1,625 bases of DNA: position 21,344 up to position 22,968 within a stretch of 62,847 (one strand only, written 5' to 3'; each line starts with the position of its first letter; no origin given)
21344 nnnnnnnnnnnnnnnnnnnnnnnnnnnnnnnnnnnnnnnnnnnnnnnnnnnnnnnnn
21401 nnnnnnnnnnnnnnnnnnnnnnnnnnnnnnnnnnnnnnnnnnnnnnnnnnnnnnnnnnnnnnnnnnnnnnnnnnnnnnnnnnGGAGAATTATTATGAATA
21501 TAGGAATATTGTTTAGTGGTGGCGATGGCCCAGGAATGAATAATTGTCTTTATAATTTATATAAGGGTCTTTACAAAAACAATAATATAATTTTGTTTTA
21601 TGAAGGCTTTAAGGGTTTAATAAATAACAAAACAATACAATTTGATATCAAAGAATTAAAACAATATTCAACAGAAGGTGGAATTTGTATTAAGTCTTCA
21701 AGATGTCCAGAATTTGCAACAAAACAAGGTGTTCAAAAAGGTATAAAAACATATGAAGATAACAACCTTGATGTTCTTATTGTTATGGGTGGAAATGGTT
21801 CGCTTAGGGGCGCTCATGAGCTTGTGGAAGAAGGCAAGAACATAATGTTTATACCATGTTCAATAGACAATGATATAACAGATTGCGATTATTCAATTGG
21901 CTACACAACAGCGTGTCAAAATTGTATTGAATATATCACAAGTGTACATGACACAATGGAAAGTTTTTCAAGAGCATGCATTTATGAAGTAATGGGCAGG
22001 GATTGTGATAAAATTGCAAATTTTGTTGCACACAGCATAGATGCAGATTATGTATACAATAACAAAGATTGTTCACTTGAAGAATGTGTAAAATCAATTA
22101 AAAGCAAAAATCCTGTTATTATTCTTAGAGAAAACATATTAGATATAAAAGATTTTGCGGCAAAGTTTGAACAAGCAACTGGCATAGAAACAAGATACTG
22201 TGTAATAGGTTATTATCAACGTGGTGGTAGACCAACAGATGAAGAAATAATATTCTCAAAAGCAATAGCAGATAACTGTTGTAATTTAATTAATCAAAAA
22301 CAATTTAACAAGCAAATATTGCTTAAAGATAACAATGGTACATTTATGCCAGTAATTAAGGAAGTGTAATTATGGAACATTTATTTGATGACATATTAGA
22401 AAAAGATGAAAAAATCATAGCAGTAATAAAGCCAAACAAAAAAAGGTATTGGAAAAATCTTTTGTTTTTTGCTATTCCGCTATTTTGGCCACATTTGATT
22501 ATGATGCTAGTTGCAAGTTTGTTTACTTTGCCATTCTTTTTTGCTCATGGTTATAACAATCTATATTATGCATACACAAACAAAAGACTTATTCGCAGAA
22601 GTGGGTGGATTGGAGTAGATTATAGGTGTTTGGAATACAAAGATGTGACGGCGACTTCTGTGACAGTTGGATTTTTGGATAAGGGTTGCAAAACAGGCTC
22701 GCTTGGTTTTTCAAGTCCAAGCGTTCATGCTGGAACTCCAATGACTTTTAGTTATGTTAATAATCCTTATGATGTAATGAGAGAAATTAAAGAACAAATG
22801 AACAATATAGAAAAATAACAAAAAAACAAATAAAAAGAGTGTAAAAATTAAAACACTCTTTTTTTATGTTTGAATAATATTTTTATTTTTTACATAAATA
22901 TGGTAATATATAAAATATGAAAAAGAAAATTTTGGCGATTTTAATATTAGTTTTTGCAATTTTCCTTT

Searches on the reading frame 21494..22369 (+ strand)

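Call 92: search_protein_families(library=pfam, proteins=[window:21494-22369:+], max_evalue=0.00001)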
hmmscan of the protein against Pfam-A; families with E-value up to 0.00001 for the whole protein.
window:21494-22369:+ (291 aa): 1 family
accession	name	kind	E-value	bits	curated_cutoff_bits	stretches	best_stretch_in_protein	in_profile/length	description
PF00365.25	PFK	-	4.2e-66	223.6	30.9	1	2-265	1-276/277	Phosphofructokinase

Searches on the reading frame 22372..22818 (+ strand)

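Call 92: search_protein_families(library=pfam, proteins=[window:22372-22818:+], max_evalue=0.00001)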
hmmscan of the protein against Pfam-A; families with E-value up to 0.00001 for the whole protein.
window:22372-22818:+ (148 aa): 1 family
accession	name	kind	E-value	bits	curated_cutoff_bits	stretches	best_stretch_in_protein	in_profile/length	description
PF03703.20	bPH_2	-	1.8e-06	28.6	22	1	62-119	2-59/78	Bacterial PH domain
